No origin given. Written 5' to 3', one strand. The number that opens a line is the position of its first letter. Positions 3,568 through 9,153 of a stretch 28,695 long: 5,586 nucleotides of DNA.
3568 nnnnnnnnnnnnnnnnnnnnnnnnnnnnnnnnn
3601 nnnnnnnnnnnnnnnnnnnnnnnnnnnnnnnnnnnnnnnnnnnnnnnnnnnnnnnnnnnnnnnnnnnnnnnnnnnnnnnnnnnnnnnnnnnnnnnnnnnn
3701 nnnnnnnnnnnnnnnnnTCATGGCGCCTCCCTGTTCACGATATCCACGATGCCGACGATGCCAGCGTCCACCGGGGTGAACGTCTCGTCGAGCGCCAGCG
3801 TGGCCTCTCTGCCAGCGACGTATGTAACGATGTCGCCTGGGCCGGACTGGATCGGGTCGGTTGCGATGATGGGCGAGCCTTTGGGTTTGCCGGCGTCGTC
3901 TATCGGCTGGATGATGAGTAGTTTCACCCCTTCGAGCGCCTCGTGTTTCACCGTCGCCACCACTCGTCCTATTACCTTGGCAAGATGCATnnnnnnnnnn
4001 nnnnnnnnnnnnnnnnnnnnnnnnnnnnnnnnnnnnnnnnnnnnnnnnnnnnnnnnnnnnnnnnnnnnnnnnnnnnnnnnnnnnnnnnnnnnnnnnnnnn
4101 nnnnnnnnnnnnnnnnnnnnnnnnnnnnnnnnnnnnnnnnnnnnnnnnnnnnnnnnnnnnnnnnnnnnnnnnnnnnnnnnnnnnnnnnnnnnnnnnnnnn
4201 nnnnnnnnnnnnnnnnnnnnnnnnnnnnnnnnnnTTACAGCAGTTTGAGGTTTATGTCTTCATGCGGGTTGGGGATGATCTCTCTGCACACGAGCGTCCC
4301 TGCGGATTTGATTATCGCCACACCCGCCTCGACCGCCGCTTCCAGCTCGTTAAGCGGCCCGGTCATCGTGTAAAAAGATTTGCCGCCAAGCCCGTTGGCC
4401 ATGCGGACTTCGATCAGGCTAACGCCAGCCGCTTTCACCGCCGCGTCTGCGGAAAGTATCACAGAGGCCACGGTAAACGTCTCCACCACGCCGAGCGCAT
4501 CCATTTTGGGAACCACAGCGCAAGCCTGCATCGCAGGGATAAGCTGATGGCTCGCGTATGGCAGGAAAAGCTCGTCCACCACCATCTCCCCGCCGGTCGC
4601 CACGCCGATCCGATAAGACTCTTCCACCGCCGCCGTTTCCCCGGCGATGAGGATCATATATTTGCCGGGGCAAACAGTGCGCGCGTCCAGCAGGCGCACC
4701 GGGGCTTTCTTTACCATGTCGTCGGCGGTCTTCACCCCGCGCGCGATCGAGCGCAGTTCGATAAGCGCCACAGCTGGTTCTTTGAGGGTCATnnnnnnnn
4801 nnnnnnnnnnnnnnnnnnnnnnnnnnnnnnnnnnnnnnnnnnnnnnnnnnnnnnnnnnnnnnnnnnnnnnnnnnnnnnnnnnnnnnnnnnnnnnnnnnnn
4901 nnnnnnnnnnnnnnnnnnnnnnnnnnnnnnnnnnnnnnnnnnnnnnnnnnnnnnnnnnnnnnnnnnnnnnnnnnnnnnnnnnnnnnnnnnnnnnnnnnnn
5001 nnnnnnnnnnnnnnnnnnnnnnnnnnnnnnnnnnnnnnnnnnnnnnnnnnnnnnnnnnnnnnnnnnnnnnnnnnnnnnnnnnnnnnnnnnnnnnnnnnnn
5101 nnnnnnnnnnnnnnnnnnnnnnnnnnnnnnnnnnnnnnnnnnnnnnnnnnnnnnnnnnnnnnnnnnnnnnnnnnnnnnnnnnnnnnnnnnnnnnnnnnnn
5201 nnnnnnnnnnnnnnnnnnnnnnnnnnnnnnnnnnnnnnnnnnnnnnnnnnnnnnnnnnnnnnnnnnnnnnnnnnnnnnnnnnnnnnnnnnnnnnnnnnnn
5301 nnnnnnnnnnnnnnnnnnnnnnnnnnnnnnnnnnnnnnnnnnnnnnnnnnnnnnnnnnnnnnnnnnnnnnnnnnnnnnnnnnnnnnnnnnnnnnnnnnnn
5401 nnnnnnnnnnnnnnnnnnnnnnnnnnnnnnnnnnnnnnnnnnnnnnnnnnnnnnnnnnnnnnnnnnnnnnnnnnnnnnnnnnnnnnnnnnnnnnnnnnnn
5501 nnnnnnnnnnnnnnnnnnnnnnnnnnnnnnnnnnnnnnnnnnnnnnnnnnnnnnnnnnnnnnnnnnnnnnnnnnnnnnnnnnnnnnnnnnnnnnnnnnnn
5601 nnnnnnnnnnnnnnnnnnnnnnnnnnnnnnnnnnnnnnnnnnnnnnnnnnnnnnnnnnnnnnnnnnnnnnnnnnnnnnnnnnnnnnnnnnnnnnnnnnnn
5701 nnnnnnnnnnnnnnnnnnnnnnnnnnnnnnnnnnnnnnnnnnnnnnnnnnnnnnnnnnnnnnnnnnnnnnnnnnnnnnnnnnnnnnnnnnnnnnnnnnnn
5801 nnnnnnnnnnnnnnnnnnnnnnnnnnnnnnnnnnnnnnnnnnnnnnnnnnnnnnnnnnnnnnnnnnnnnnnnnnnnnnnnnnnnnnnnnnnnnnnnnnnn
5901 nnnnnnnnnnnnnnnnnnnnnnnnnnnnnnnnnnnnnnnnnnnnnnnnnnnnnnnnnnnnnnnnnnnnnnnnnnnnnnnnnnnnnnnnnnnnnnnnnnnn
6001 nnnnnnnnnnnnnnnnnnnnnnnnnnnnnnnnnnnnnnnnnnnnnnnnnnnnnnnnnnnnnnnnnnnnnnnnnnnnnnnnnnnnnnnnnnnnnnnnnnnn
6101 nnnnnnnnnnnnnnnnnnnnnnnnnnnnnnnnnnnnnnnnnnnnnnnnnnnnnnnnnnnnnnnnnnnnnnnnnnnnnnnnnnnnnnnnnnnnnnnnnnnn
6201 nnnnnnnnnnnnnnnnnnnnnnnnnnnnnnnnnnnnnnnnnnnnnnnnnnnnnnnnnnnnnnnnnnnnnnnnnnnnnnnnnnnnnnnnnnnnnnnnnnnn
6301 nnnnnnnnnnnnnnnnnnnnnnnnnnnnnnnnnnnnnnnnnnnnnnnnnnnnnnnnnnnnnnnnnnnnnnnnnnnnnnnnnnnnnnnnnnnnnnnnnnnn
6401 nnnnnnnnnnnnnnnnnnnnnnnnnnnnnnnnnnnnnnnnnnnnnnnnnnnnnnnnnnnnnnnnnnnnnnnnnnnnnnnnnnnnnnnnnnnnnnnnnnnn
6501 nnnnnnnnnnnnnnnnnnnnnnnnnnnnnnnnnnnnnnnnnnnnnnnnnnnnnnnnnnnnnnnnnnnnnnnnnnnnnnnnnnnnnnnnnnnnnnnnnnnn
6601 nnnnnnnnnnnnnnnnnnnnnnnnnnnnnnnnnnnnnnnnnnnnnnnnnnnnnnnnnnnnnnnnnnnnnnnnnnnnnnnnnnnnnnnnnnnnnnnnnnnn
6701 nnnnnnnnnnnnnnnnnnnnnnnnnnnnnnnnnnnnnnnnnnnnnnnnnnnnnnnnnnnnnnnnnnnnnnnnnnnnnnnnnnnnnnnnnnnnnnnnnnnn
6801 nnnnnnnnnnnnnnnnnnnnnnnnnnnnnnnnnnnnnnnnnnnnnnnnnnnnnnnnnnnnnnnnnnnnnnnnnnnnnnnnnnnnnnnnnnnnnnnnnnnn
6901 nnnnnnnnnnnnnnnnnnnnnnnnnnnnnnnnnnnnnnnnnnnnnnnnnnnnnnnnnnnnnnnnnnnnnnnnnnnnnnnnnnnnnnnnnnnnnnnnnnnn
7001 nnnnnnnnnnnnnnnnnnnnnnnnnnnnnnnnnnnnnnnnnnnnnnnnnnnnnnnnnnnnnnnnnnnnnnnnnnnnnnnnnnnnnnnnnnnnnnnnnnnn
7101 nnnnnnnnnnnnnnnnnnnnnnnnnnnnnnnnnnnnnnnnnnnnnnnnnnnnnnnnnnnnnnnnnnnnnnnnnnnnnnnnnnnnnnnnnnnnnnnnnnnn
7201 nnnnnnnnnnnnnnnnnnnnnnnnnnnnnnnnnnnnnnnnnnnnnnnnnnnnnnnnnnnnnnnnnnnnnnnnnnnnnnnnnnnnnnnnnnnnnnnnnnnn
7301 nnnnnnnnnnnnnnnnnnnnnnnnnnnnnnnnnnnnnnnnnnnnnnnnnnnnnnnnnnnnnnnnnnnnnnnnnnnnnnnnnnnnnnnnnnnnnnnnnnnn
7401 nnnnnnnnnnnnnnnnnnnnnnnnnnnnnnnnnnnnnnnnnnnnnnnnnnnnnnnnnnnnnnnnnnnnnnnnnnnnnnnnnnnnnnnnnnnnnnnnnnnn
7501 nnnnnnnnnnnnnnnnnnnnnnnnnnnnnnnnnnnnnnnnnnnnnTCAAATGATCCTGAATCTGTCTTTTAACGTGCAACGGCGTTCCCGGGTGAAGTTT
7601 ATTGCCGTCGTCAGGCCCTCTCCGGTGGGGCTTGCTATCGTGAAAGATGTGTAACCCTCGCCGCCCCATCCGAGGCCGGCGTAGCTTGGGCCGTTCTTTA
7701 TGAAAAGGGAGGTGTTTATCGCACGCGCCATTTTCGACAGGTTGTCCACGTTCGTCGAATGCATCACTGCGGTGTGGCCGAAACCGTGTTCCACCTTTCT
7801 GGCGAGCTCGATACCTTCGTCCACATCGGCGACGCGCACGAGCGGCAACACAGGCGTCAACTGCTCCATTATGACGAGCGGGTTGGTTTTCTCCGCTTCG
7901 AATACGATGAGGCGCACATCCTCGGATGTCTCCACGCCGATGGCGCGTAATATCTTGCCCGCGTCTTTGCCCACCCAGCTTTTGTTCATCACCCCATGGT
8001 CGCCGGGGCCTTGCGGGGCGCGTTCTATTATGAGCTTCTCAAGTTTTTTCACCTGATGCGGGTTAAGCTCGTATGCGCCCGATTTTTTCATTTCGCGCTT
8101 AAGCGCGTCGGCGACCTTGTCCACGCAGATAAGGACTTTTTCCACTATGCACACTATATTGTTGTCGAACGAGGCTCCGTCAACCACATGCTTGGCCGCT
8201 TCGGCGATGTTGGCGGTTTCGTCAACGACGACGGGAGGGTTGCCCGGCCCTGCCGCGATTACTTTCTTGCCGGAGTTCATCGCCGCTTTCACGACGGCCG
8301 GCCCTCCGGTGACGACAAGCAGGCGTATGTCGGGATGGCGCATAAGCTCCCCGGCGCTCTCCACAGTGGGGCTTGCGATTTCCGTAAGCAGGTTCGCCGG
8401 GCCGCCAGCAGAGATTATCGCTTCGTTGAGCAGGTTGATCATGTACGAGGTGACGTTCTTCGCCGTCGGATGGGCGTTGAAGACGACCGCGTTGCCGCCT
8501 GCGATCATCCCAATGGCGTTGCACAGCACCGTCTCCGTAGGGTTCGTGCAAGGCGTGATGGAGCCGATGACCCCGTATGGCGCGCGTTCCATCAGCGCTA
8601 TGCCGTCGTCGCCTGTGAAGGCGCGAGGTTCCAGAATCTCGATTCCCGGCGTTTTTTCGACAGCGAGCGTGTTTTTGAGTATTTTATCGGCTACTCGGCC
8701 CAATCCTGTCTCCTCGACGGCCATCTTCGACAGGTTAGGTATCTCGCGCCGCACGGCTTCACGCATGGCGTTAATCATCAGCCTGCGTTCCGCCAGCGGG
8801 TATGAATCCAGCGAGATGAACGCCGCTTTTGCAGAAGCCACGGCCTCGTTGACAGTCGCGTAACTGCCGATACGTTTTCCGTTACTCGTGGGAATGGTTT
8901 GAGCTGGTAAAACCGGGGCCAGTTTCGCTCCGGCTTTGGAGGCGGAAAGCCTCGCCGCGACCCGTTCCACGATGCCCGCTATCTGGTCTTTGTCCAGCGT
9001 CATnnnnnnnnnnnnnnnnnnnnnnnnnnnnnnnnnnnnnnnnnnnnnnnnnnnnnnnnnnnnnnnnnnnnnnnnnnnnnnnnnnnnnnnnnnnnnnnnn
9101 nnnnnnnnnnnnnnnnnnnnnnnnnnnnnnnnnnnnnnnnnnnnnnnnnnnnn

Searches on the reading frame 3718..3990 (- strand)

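Call 4: search_protein_families(library=pfam, proteins=[window:3718-3990:-], max_evalue=0.01)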
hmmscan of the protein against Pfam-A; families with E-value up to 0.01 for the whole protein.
window:3718-3990:- (90 aa): 1 family
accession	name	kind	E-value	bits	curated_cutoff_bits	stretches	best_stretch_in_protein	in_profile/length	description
PF03319.19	EutN_CcmL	-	1.5e-28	99.6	25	1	1-83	1-83/83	Ethanolamine utilisation protein EutN/carboxysome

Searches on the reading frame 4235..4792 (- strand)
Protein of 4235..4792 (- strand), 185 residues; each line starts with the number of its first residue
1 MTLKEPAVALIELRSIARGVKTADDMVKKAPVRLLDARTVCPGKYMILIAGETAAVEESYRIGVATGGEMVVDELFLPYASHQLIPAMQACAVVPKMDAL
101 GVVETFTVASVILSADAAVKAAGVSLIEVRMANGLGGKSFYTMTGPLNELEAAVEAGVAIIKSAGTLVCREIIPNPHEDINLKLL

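Call 4: search_protein_families(library=pfam, proteins=[window:4235-4792:-], max_evalue=0.01)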
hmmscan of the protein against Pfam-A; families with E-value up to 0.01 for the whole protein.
window:4235-4792:- (185 aa): 1 family
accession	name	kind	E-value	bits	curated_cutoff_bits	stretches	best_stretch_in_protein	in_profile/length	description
PF00936.24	BMC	-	1.5e-37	127.8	24.5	2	7-78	1-73/75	BMC domain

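Call 50: search_protein_families(library=ncbifam, proteins=[window:4235-4792:-], max_evalue=0.001)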
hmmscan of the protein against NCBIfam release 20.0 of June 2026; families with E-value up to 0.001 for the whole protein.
window:4235-4792:- (185 aa): 5 families
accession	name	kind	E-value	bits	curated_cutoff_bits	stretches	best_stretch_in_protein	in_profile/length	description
TIGR02526.1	eut_PduT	equivalog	9.2e-31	106.9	250.3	1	7-181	4-179/182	ethanolamine utilization microcompartment shell protein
NF012018.0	PRK15474.1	equivalog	2.2e-16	60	133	1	97-181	1-83/97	ethanolamine utilization microcompartment protein EutM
NF053791.1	BMC_CsoS1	equivalog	1.8e-14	53.7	166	2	7-75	8-75/93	alpha-carboxysome major shell protein CsoS1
NF012010.0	PRK15466.1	equivalog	5.2e-13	49.4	218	2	98-181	3-84/166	ethanolamine utilization microcompartment protein EutK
NF053792.1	beta_CO2some_O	equivalog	1.1e-12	47.9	270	1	98-181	7-88/205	beta-carboxysome assembly protein CcmO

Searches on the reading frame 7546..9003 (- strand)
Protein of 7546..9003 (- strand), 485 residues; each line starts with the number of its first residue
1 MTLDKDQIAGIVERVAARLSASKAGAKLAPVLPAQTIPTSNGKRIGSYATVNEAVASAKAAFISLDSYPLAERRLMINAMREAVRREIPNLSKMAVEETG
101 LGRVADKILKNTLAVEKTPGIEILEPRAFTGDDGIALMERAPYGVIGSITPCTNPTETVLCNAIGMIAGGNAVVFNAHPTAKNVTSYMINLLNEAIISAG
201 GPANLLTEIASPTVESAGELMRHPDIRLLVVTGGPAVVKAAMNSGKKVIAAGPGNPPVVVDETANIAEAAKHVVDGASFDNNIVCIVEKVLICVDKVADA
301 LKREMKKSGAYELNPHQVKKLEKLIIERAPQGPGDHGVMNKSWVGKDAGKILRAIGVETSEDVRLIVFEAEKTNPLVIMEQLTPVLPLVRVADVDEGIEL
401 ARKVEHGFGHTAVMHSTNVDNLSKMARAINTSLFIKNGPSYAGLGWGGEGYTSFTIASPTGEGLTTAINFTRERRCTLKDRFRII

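Call 5: search_protein_families(library=pfam, proteins=[window:7546-9003:-], max_evalue=0.01)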
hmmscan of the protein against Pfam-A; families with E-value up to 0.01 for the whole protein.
window:7546-9003:- (485 aa): 1 family
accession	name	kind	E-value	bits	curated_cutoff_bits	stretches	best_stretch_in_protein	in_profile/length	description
PF00171.27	Aldedh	-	7.4e-34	117.5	23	2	47-307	27-291/461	Aldehyde dehydrogenase family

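Call 50: search_protein_families(library=ncbifam, proteins=[window:7546-9003:-], max_evalue=0.001)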
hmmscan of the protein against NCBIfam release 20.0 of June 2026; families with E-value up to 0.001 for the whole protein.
window:7546-9003:- (485 aa): 40 families (the best 25 are shown)
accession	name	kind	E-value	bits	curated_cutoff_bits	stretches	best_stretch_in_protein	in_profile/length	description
NF011927.0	PRK15398.1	subfamily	5.1e-200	665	403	1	4-484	2-464/465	aldehyde dehydrogenase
NF010378.0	PRK13805.1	equivalog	8.3e-81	272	951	1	45-443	10-409/872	bifunctional acetaldehyde-CoA/alcohol dehydrogenase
TIGR02518.1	EutH_ACDH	equivalog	9.7e-74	249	620.1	1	50-471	9-431/488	acetaldehyde dehydrogenase (acetylating)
NF047625.1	AcylSulfactDhSauS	equivalog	6.7e-50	170.2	600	1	50-445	5-402/464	acylating sulfoacetaldehyde dehydrogenase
NF040648.1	lactal_redase_Meth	equivalog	5e-23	81.8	650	1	49-439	33-425/463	lactaldehyde dehydrogenase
TIGR03250.1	PhnAcAld_DH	equivalog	1.1e-16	60.5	635.65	1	140-430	136-422/472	phosphonoacetaldehyde dehydrogenase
NF006916.0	PRK09407.1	equivalog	2.2e-16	59.5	521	1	45-305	52-317/526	succinic semialdehyde dehydrogenase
NF006992.0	PRK09457.1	subfamily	6.7e-16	58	514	1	47-431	35-424/487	succinylglutamate-semialdehyde dehydrogenase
NF042993.1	AlphKGSA_gudD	equivalog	5.7e-15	55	770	1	30-434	23-436/481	alpha-ketoglutaric semialdehyde dehydrogenase GucD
NF050084.1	pip_6_carb_DH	equivalog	9e-15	54.5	730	1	48-412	18-395/475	L-piperidine-6-carboxylate dehydrogenase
NF002852.0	PRK03137.1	subfamily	9.4e-15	54.4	648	1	47-429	71-462/514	L-glutamate gamma-semialdehyde dehydrogenase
NF047626.1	SulfactDhSafD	equivalog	4.6e-14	52.3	700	1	51-440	25-418/454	sulfoacetaldehyde dehydrogenase SafD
TIGR02299.1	HpaE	equivalog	2.1e-13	49.7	638.35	1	45-299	34-292/488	5-carboxymethyl-2-hydroxymuconate semialdehyde dehydrogenase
TIGR01238.1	D1pyr5carbox3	equivalog_domain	2.6e-13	49.4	485.2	1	45-429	70-453/500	L-glutamate gamma-semialdehyde dehydrogenase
NF010000.0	PRK13473.1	subfamily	6.9e-13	48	615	1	45-429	35-425/475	aminobutyraldehyde dehydrogenase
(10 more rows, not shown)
